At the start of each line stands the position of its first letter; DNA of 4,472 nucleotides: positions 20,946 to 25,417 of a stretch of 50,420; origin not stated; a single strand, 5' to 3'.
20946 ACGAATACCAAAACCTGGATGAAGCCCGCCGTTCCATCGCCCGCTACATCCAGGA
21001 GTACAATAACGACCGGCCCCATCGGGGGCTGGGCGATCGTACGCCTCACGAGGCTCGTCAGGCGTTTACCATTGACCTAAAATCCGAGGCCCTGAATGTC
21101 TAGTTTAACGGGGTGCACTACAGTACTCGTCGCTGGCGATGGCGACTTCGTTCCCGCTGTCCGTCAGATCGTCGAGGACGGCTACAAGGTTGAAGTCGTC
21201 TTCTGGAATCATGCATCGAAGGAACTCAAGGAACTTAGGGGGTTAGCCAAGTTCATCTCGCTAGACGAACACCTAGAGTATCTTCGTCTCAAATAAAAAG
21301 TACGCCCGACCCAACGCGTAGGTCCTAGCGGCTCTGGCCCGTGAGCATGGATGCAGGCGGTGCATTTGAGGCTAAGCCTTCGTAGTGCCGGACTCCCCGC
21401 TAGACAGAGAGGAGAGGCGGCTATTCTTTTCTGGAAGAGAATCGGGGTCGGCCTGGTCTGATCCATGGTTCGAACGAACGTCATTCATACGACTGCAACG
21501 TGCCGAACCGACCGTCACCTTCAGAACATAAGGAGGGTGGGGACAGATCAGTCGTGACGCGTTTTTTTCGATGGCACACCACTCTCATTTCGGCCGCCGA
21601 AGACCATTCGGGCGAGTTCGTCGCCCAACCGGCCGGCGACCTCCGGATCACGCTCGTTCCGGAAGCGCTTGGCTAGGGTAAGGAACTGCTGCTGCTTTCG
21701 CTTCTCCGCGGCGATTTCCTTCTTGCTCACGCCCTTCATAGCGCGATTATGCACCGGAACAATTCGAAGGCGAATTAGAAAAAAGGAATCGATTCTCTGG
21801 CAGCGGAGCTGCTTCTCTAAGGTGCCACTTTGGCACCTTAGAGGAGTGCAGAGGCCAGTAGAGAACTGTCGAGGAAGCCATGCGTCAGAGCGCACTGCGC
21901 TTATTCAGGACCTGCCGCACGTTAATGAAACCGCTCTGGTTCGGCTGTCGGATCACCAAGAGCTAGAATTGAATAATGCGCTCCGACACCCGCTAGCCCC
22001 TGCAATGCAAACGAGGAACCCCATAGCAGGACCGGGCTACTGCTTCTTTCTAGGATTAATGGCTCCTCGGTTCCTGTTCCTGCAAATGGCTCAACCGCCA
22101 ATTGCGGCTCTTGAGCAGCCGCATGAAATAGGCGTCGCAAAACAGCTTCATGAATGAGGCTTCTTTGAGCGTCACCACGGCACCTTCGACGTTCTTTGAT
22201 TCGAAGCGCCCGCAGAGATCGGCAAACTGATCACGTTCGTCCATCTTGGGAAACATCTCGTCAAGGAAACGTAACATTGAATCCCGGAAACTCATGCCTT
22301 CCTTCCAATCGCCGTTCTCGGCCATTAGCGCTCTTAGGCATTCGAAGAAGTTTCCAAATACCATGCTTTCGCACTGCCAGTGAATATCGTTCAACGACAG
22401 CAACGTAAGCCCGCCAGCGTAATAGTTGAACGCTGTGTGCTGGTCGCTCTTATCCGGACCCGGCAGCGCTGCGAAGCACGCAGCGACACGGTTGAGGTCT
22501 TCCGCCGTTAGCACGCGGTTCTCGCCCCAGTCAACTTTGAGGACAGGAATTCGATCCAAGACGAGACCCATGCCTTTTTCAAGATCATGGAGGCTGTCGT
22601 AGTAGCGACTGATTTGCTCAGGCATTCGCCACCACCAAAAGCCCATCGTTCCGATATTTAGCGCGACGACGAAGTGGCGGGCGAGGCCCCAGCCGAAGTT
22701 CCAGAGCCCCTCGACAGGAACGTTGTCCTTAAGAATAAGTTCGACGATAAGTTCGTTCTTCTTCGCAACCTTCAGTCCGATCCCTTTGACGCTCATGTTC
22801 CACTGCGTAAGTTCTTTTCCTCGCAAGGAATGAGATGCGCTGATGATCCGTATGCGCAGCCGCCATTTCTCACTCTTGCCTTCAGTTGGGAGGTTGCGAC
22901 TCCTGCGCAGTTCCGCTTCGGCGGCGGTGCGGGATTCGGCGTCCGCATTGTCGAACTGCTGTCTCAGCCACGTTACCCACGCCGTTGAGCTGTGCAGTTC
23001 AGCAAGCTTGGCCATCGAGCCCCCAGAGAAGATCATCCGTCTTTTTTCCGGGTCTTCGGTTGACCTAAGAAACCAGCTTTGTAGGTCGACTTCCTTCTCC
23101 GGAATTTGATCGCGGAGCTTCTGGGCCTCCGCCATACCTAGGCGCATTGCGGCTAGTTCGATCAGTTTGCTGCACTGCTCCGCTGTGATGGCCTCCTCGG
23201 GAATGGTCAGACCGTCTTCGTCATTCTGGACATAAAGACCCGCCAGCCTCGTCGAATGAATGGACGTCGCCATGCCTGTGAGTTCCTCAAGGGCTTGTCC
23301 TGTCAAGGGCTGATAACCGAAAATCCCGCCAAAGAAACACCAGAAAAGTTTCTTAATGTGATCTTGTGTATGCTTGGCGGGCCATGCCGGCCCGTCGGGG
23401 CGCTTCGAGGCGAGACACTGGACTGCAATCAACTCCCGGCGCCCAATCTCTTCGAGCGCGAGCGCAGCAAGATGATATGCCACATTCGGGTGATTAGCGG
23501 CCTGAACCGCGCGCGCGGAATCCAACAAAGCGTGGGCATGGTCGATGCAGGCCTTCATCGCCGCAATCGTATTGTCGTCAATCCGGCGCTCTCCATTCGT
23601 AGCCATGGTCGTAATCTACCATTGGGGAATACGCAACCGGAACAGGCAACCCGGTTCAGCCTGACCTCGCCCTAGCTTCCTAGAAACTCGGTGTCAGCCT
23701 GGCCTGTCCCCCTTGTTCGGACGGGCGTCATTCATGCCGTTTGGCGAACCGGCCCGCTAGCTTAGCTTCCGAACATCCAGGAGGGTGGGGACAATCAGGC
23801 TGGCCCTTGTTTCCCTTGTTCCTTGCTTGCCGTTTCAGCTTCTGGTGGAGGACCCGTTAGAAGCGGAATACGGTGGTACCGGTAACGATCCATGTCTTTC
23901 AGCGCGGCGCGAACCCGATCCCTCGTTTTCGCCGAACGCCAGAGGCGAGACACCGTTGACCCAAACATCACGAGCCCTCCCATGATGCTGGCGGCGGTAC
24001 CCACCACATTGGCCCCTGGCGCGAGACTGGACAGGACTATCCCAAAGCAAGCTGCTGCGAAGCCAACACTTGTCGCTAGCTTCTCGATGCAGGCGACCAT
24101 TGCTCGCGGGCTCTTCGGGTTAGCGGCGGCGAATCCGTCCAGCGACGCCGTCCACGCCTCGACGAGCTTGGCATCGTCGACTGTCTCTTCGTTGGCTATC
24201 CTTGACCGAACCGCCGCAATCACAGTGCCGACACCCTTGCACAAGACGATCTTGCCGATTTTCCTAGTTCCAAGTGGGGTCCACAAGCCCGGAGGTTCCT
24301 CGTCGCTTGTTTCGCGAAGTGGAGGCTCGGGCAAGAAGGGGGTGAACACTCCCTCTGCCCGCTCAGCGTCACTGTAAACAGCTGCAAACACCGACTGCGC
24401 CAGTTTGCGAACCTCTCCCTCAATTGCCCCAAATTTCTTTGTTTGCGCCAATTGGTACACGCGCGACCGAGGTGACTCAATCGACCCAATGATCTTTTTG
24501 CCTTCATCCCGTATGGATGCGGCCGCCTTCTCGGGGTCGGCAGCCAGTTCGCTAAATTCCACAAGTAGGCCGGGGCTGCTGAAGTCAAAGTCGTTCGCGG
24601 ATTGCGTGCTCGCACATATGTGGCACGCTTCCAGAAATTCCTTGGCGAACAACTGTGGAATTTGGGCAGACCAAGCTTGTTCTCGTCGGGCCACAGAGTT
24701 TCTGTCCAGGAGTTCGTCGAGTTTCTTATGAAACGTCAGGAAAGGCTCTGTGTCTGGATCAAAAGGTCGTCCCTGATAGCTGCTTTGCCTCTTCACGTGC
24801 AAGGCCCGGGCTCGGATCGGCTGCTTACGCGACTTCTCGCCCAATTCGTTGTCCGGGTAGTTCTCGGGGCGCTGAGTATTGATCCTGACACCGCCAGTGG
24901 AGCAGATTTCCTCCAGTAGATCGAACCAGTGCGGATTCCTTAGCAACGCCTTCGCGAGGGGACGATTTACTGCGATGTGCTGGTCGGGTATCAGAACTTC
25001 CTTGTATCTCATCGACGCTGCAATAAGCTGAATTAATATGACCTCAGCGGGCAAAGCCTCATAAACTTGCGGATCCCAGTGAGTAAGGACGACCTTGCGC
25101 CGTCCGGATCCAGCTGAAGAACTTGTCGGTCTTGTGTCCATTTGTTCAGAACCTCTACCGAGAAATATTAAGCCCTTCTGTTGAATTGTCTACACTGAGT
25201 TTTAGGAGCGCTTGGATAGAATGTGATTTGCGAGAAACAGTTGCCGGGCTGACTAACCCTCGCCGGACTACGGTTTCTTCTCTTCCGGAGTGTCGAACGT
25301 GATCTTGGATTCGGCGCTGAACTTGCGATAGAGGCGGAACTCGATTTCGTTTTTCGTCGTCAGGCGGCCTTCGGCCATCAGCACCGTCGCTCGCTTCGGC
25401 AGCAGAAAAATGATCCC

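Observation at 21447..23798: Two copies of a ~105-nt imperfect-dyad repeat, each starting exactly at the stop codon of a minus-strand ORF (cassette-like organisation)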

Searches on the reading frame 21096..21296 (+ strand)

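Call 10: search_protein_families(library=pfam, proteins=[window:21096-21296:+], max_evalue=0.01)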
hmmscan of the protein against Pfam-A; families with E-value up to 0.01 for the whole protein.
window:21096-21296:+ (66 aa): 1 family
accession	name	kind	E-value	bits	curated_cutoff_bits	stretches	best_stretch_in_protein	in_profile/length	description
PF01936.24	NYN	-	2.3e-08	35.1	24.2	1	8-46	96-136/145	NYN domain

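Call 28: search_protein_families(library=padloc, proteins=[window:21096-21296:+], max_evalue=0.01)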
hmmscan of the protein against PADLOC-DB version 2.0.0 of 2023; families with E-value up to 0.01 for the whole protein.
window:21096-21296:+ (66 aa): 1 family
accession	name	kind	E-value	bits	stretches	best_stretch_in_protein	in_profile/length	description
PDLC01154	NYN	-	2.8e-06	24.9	1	9-57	249-296/310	"LabA-like protein, NYN family nuclease"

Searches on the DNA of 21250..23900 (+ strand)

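Call 14: search_rna_families(source=window, start=21250, end=23900, threshold=evalue, max_evalue=10)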
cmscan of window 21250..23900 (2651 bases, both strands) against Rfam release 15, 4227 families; matches with E-value up to 10: 3.
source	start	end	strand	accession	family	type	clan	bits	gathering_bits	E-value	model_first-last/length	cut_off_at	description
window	23235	23269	-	RF02224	sX5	Gene; sRNA;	-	16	50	4.1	1-49/49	no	Xanthomonadaceae sRNA sX5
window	23529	23564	-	RF01151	snoU82P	Gene; snRNA; snoRNA; CD-box;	-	15.6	42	0.74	1-55/55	no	Small nucleolar RNA U82P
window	22901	22963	-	RF01933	bxd_5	Gene; lncRNA;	-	14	50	3.9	1-57/57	no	Bithoraxoid conserved region 5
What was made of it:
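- On Known RNA families (Rfam 15): Only three weak matches (E 0.7-4), all elsewhere, in 21250-23900 (call 14).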

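Call 44: search_dna_similar(query=window:23670-23830:+, collection=plasmids, mode=distant, max_evalue=1)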
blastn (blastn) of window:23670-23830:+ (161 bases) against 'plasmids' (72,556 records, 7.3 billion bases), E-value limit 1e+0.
No match.

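Call 45: search_dna_similar(query=window:21420-21580:+, collection=plasmids, mode=distant, max_evalue=1)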
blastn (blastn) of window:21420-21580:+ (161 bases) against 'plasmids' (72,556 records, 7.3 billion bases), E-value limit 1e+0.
No match.

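Call 79: search_dna_similar(query=window:23670-23830:+, collection=phages, mode=distant, max_evalue=1)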
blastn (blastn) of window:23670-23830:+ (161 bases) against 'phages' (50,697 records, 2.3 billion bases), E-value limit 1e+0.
No match.

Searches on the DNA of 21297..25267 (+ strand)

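Call 78: search_dna_similar(query=window:21297-25267:+, collection=plasmids, mode=distant, max_evalue=0.001, max_rows=10)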
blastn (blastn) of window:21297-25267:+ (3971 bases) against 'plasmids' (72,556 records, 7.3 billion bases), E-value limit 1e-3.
No match.
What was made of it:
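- Tried and rejected: PLSDB (both copies) and phage records (copy B only) by blastn: none (calls 44, 45, 78, 79).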

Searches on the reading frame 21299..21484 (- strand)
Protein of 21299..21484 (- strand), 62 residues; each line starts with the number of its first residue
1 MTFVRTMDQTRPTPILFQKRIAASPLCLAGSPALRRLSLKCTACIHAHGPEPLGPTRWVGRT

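Call 86: search_protein_families(library=pfam, proteins=[window:21299-21484:-], max_evalue=1)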
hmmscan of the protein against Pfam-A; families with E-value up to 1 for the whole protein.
seq(62 aa): 0 families

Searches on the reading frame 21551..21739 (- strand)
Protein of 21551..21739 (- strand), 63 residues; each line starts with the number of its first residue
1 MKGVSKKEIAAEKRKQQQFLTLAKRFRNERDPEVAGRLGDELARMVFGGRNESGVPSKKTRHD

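Call 28: search_protein_families(library=padloc, proteins=[window:21551-21739:-], max_evalue=0.01)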
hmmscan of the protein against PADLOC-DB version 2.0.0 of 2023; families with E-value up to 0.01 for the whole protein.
seq(63 aa): 0 families

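Call 47: find_homologous_proteins(query=window:21551-21739:-, max_evalue=0.1)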
Query seq(63 aa) (63 aa): 6 proteins with E <= 0.1 among 7 candidates.
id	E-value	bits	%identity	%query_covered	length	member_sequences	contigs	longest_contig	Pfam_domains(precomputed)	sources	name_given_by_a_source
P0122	5.1e-33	128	100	100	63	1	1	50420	-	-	-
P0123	3.7e-13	66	85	65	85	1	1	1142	-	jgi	jgi:hypothetical protein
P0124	1.3e-12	65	83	65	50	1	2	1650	-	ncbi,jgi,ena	jgi:phosphopantetheinyl transferase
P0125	1.5e-12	64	83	65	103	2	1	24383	-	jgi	jgi:hypothetical protein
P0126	1.8e-12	64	78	65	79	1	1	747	-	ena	-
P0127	1.1e-11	62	80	65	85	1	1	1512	-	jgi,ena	jgi:hypothetical protein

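Call 48: find_encoding_contigs(protein=P0125, flank=8000, max_places=4)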
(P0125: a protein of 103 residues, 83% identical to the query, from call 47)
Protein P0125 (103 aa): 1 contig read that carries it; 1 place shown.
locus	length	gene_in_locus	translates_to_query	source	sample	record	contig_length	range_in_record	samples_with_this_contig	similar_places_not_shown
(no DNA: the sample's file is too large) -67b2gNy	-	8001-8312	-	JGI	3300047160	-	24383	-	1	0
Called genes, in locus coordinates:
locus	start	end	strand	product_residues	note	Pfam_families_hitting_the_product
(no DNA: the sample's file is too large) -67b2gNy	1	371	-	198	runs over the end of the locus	-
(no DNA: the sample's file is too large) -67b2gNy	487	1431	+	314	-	-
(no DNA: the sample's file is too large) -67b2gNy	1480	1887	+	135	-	-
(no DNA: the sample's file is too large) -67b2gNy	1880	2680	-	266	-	PF03976:PPK2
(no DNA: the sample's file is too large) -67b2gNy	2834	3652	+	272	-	-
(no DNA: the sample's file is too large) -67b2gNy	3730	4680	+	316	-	PF08443:RimK (weak)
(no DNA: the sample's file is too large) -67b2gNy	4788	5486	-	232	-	-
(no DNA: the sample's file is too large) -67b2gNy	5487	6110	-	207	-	-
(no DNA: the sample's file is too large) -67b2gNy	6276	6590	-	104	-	-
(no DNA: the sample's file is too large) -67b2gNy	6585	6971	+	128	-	-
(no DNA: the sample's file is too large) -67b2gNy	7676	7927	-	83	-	-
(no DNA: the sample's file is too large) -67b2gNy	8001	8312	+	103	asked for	-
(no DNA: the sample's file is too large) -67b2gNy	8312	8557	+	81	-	-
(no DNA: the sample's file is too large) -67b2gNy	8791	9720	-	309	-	PF00294:PfkB, PF08543:Phos_pyr_kin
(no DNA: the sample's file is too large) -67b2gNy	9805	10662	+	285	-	PF00892:EamA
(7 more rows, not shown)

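Call 49: find_encoding_contigs(protein=P0124, flank=3000, max_places=4)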
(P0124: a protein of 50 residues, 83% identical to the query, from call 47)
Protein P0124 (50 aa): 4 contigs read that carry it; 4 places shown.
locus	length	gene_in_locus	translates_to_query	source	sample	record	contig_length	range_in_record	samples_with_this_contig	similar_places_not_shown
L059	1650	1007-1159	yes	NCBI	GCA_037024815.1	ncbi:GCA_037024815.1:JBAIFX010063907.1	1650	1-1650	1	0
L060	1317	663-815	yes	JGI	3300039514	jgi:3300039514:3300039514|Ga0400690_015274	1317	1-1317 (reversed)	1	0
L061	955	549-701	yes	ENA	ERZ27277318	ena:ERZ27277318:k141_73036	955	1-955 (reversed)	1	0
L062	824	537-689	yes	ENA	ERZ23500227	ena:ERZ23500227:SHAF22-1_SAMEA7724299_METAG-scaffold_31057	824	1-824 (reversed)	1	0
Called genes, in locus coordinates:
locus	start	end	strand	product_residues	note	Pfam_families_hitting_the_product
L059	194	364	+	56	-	-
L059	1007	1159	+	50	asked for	-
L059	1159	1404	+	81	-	-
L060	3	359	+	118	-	?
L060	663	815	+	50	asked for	-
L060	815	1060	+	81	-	-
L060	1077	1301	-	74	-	PF01979:Amidohydro_1 (weak), PF07969:Amidohydro_3 (weak)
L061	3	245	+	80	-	?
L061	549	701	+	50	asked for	-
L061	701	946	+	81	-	-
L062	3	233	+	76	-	?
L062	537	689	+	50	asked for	-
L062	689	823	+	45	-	?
